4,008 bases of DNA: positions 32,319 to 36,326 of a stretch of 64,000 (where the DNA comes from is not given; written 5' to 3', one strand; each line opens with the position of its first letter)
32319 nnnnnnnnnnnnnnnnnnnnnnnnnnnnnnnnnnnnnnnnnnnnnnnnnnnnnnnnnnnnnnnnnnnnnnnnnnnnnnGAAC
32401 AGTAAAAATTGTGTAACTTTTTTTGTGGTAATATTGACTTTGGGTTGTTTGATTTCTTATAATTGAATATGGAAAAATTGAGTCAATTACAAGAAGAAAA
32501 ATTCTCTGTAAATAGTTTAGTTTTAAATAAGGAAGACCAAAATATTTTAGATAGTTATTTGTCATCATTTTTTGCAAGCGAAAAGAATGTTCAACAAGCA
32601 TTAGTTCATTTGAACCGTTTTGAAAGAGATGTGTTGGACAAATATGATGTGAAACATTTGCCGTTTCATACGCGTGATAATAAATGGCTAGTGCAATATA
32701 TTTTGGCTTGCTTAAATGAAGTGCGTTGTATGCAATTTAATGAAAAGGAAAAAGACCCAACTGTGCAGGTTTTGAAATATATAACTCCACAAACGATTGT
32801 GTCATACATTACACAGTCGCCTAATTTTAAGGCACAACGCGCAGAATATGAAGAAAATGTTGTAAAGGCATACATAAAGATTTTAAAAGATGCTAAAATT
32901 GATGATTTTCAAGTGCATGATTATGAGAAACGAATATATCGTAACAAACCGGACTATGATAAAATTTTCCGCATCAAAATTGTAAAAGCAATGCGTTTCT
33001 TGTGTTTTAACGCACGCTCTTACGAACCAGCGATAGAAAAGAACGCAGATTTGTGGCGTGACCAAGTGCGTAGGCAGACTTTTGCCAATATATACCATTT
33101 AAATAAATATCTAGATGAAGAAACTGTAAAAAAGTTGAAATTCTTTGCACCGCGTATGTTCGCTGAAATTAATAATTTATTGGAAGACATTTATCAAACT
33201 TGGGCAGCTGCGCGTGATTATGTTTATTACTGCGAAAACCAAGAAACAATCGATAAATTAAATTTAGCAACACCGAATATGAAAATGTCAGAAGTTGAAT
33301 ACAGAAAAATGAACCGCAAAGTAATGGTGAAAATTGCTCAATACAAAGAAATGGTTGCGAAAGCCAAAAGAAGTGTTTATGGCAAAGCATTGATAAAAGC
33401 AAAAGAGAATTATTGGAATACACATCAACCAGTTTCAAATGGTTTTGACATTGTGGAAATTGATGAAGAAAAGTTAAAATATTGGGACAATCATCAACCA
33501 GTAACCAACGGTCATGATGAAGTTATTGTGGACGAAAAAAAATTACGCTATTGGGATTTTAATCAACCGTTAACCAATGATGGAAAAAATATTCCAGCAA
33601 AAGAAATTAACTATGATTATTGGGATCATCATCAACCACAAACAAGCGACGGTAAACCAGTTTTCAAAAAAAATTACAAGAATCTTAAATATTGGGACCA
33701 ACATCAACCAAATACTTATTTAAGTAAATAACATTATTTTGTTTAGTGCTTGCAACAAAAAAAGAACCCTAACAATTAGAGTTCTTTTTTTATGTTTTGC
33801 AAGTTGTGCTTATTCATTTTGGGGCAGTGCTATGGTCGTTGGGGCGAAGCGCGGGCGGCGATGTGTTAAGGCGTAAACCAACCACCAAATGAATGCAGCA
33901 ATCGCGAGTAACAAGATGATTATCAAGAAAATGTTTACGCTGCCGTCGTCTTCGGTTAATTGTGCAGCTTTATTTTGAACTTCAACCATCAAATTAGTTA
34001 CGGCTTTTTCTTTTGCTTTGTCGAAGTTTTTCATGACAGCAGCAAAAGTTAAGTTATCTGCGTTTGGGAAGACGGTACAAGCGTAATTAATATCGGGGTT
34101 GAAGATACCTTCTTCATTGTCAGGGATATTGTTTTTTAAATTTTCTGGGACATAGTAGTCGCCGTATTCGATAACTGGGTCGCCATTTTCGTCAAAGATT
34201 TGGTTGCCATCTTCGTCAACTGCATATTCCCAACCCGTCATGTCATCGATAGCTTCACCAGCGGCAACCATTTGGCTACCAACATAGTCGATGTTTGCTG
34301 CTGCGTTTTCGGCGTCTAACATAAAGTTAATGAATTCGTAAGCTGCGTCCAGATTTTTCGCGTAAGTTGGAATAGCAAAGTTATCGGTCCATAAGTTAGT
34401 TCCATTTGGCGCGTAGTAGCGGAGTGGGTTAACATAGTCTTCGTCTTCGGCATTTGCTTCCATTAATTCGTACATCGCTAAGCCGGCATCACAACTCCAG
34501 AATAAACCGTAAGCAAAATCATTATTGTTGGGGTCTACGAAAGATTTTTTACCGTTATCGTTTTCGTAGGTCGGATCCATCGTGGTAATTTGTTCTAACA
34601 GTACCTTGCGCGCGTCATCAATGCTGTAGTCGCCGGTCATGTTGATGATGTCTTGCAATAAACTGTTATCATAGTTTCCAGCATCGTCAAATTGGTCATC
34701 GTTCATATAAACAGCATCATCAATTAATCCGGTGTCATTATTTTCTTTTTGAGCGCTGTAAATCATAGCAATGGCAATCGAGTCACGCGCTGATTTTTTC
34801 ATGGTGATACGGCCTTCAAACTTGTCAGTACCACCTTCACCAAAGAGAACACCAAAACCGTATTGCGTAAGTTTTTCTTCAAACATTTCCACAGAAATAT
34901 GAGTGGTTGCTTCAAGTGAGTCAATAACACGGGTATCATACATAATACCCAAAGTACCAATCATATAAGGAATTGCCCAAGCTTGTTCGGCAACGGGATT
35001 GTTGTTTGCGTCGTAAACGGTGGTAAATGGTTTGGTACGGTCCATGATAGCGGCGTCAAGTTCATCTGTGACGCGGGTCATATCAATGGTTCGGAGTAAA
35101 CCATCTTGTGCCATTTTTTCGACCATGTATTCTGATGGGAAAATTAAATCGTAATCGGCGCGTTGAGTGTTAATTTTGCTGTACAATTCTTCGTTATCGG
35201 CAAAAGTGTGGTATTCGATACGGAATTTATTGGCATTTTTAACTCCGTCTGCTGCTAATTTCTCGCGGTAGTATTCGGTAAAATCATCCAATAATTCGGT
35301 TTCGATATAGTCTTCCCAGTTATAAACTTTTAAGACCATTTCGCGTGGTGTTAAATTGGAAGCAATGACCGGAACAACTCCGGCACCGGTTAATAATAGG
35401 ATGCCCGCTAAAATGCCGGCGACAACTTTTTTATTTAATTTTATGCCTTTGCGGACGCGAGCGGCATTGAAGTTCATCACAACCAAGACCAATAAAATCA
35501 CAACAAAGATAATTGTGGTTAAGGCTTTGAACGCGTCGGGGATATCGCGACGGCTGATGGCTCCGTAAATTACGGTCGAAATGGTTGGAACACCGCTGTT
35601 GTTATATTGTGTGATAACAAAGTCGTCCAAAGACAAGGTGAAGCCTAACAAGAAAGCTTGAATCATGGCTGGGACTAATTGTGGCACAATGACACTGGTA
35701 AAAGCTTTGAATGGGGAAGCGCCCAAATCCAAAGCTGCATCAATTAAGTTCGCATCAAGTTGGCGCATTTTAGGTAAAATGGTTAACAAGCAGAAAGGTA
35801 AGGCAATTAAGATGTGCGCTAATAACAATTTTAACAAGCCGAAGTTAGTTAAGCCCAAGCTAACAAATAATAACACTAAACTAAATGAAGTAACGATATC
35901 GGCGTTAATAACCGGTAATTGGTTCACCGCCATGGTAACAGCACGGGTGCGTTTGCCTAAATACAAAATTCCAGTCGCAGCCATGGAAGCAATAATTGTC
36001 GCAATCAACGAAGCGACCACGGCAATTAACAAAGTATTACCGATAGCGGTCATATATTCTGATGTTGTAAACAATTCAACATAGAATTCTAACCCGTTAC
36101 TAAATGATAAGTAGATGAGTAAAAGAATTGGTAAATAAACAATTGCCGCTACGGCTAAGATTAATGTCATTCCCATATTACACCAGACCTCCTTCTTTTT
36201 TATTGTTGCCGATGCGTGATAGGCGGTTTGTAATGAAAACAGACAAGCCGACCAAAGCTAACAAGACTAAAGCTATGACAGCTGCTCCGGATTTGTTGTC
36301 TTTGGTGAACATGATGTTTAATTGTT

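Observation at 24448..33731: Nine tandem, same-strand paralogs of an unrecognised ~300-aa soluble protein family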

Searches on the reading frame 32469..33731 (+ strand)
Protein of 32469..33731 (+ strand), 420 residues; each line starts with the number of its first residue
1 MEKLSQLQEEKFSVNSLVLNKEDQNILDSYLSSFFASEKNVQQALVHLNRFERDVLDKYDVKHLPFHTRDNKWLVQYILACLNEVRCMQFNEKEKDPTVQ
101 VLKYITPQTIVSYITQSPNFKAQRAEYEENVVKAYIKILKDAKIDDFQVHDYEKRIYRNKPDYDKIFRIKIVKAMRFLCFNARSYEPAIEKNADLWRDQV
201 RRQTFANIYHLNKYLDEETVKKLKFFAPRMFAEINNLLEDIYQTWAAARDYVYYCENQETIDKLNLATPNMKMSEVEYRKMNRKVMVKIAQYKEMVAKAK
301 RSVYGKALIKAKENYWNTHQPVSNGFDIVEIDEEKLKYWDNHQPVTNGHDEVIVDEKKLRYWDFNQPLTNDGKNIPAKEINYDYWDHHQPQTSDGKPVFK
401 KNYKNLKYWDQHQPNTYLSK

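Call 4: search_protein_families(library=pfam, proteins=[window:32469-33731:+], max_evalue=1)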
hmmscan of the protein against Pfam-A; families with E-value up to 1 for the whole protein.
window:32469-33731:+ (420 aa): 2 families
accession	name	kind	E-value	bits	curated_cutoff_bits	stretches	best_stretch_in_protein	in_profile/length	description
PF12350.13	CTK3_C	-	0.057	14.2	25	1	310-357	18-58/65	CTD kinase subunit gamma CTK3 C-terminus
PF05289.16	BLYB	-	0.46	11.2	25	1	197-288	26-114/120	Borrelia hemolysin accessory protein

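Call 33: find_related_loci(query=A3, collection=genome_contigs, flank=10000)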
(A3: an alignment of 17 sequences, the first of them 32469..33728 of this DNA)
Query A3 (420 aa) in genome_contigs; peptide patterns used: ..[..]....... (x = any residue, [..] = any of these).
14 stretches matched a pattern; 6 encode a relative of the query (tblastn E <= 1e-3); 6 distinct loci.
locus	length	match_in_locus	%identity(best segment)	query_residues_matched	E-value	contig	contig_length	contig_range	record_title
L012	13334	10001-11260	85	1-420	0e+0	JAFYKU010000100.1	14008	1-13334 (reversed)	MAG: Clostridia bacterium isolate RGIG7181 Water_buffalos_Cecum-1__c950965, whole genome shotgun sequence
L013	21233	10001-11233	50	1-416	2e-136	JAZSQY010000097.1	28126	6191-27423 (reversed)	MAG: Clostridia bacterium isolate T1900044540_TS20190006.MAGScoT_cleanbin_000046 SGB_60_k141_1230476, whole genome shotg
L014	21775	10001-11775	32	1-303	4e-41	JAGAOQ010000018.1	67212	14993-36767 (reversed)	MAG: Clostridia bacterium isolate RGIG8633 Water_deer_Cecum.Co__c1168162, whole genome shotgun sequence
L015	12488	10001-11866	31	3-301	4e-36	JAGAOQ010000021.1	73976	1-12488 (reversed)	MAG: Clostridia bacterium isolate RGIG8633 Water_deer_Cecum.Co__c1484504, whole genome shotgun sequence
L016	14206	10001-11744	30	1-303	4e-32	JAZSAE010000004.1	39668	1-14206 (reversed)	MAG: Clostridia bacterium isolate T1900044939_TS20190405.MAGScoT_cleanbin_000018 SGB_3457_k141_774740, whole genome shot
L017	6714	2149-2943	29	1-274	2e-25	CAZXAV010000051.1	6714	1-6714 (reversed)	MAG TPA_asm: uncultured Prevotella sp. isolate SRP199465_co2_862 genome assembly, contig: NODE_35376_length_6714_cov_7.3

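Call 45: search_protein_families(library=pfam, proteins=[L014:6920-8869:+, L014:11838-12377:-, L014:12499-13401:+, L014:13403-14197:+, L014:14207-15112:+, L014:15113-15886:+, L014:15921-16796:+, L017:3116-6646:-], max_evalue=0.001)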
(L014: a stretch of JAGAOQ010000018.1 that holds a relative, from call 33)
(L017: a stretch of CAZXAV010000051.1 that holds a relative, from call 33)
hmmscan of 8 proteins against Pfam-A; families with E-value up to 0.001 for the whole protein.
L014:6920-8869:+ (649 aa): 0 families

L014:11838-12377:- (179 aa): 2 families
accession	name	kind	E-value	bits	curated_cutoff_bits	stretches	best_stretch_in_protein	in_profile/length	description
PF14278.11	TetR_C_8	-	2.4e-09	37.6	26.1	1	81-170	3-97/103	Transcriptional regulator C-terminal region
PF00440.29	TetR_N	-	0.0004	20.6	24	1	21-59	6-44/47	Bacterial regulatory proteins, tetR family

L014:12499-13401:+ (300 aa): 2 families
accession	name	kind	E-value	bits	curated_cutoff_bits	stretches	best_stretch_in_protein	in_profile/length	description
PF00005.33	ABC_tran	-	1.4e-28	100.6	25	1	19-159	1-137/137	ABC transporter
PF13304.12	AAA_21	-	3e-08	34.5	27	1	112-193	219-302/304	AAA domain, putative AbiEii toxin, Type IV TA system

L014:13403-14197:+ (264 aa): 2 families
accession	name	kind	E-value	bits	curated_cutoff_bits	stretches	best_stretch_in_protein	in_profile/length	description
PF12730.13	ABC2_membrane_4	-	1.9e-09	38.2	27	1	17-198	6-176/179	ABC-2 family transporter protein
PF12698.13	ABC2_membrane_3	-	0.00084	19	31.6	1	82-206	171-289/347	ABC-2 family transporter protein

L014:14207-15112:+ (301 aa): 2 families
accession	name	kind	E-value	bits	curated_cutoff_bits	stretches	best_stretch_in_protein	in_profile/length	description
PF00005.33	ABC_tran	-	4.8e-31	108.6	25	1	20-159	2-137/137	ABC transporter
PF13304.12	AAA_21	-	5.9e-09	36.9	27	1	130-192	237-302/304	AAA domain, putative AbiEii toxin, Type IV TA system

L014:15113-15886:+ (257 aa): 1 family
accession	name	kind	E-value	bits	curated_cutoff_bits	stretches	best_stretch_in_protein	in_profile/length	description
PF12730.13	ABC2_membrane_4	-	6.2e-07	30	27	1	18-209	12-176/179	ABC-2 family transporter protein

L014:15921-16796:+ (291 aa): 0 families

L017:3116-6646:- (1176 aa): 5 families
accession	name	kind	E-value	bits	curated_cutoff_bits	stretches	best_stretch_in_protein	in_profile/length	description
PF13402.12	Peptidase_M60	-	1.2e-23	84.5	25.8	1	315-458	80-229/275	Peptidase M60, enhancin and enhancin-like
PF00754.31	F5_F8_type_C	-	3.6e-05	24.3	28.2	1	915-1031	8-114/127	F5/8 type C domain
PF22633.2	F5_F8_type_C_2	-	0.0001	23.3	27.8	1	946-1027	17-91/91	NedA-like, galactose-binding domain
PF17996.7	CE2_N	-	0.0001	22.8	27.9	0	1098-1163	22-81/108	Carbohydrate esterase 2 N-terminal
PF17291.7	M60-like_N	-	0.00023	21.6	23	1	139-208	17-77/106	N-terminal domain of M60-like peptidases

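Call 59: search_protein_families(library=pfam, proteins=[L014:5880-6791:+, L014:3458-5410:+, L014:4-3090:+], max_evalue=0.1)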
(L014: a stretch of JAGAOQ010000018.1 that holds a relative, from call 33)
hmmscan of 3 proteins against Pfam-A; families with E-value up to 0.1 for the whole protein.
L014:5880-6791:+ (303 aa): 2 families
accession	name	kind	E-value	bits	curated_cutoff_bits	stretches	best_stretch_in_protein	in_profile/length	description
PF01145.31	Band_7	-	3.6e-41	141.6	23.6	1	27-198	2-176/176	SPFH domain / Band 7 family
PF13421.11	Band_7_1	-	0.022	14.8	24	1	114-182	138-208/211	SPFH domain-Band 7 family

L014:3458-5410:+ (650 aa): 13 families
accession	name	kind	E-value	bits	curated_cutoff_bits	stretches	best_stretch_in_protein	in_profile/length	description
PF17757.6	UvrB_inter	-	2.1e-32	111.5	22.9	1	157-247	1-91/91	UvrB interaction domain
PF00271.37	Helicase_C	-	6.9e-21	75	23.5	1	437-543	10-109/110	Helicase conserved C-terminal domain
PF12344.14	UvrB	-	8.2e-20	70.8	27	1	550-591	1-42/43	Ultra-violet resistance protein B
PF04851.21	ResIII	-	1.7e-13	51.3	22.5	1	10-83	3-81/164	Type III restriction enzyme, res subunit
PF02151.25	UVR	-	1.1e-09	38.2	21.5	1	612-643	4-35/36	UvrB/uvrC motif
PF00270.35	DEAD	-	5.4e-06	26.7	26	1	14-85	3-77/167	DEAD/DEAH box helicase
PF13307.12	Helicase_C_2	-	0.00042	20.9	25.3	0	439-516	4-86/170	Helicase C-terminal domain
PF13604.12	AAA_30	-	0.0019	18.4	27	1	14-75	5-66/191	AAA domain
PF18766.7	SWI2_SNF2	-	0.0097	16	26.7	1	15-82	2-75/221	SWI2/SNF2 ATPase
PF16796.11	Microtub_bd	-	0.018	15.4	27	0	36-53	97-111/155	Microtubule binding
PF13401.12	AAA_22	-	0.021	15.6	27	0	34-121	9-97/130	AAA domain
PF21090.3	P-loop_SecA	-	0.043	13.9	27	1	422-509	11-96/205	SecA P-loop domain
PF07728.20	AAA_5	-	0.051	14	22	0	34-128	3-86/139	AAA domain (dynein-related subfamily)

L014:4-3090:+ (1028 aa): 4 families
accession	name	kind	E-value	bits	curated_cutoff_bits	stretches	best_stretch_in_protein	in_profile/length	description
PF23861.1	Ribophorin_II_2nd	-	0.0062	17.1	23.4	0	384-433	37-87/105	Ribophorin II second domain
PF07009.16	NusG_II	-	0.018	15.6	29.6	0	891-933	16-58/107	NusG domain II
PF22058.2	X25_BaPul_like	-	0.049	14.2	27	1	889-945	16-69/87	Pullulanase X25 domain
PF22182.2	DUF6945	-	0.069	13.7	28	0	900-965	14-74/83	Domain of unknown function (DUF6945)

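Call 80: find_related_loci(query=A3, collection=viral_contigs, flank=8000)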
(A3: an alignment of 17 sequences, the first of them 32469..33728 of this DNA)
Query A3 (420 aa) in viral_contigs; peptide patterns used: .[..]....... (x = any residue, [..] = any of these).
2 stretches matched a pattern, but none encodes a relative of the query by tblastn (E <= 1e-3).

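Call 81: find_related_loci(query=A3, collection=metagenome_contigs, flank=10000)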
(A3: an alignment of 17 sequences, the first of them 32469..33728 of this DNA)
Query A3 (420 aa) in metagenome_contigs; peptide patterns used: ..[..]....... (x = any residue, [..] = any of these).
23 stretches matched a pattern; 2 encode a relative of the query (tblastn E <= 1e-3); 2 distinct loci.
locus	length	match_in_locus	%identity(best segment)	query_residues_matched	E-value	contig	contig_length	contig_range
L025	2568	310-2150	28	21-296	3e-26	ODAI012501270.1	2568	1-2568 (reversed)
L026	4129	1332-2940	26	4-296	8e-25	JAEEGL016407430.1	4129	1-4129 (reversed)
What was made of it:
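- Tried and rejected: A narrower alignment (A3) worked (calls 33, 80, 81).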

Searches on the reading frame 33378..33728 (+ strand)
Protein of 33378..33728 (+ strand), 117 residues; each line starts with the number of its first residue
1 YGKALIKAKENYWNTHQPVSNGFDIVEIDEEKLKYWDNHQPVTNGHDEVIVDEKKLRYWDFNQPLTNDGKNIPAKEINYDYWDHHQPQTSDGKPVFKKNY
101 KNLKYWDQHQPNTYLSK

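Call 59: search_protein_families(library=pfam, proteins=[window:33378-33728:+], max_evalue=0.1)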
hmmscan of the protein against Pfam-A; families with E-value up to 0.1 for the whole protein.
seq(117 aa): 2 families
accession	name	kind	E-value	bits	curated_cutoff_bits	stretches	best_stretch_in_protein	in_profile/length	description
PF12350.13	CTK3_C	-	0.00054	20.6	25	1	7-54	18-58/65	CTD kinase subunit gamma CTK3 C-terminus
PF01411.24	tRNA-synt_2c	-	0.0058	15.6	30.3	1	26-106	126-199/552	tRNA synthetases class II (A)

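Call 82: find_homologous_proteins(query=window:33402-33728:+, max_evalue=0.01)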
Query seq(109 aa) (109 aa): 1 proteins with E <= 0.01 among 1 candidates.
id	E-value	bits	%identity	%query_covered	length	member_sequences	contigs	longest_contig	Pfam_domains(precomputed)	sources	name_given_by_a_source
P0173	1.9e-36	143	90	63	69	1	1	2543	-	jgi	-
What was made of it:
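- Tried and rejected: The same tool with the paralog 9 tail found only an ortholog fragment (call 82).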

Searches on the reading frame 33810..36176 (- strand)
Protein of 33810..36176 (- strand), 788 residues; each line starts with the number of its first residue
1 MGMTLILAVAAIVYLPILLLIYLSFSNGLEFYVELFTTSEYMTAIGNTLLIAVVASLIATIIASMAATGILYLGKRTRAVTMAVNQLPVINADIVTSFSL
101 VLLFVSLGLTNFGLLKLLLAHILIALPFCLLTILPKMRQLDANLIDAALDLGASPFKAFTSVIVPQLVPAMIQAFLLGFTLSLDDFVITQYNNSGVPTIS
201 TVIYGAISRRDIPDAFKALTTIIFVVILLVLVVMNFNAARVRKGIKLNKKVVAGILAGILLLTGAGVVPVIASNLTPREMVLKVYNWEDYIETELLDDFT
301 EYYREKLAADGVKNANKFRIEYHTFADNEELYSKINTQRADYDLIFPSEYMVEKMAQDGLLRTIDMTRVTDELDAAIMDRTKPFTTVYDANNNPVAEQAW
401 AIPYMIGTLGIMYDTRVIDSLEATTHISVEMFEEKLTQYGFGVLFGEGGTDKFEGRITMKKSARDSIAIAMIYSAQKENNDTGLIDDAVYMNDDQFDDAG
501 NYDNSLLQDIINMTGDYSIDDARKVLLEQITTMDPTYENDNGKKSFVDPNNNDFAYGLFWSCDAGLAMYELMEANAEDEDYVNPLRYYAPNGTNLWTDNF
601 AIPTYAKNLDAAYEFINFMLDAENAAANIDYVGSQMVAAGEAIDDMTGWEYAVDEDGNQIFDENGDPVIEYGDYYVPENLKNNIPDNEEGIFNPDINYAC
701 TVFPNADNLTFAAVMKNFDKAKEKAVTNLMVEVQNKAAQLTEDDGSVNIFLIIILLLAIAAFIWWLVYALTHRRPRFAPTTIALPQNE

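Call 71: search_protein_families(library=pfam, proteins=[window:33810-36176:-], max_evalue=0.001)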
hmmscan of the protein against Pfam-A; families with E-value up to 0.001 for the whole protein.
window:33810-36176:- (788 aa): 2 families
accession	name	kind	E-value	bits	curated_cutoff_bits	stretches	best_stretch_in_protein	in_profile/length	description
PF00528.27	BPD_transp_1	-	1.9e-12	47.7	26.4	1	60-238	2-176/184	Binding-protein-dependent transport system inner membrane component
PF01547.30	SBP_bac_1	-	9.2e-08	32.9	26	1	529-625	191-306/307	Bacterial extracellular solute-binding protein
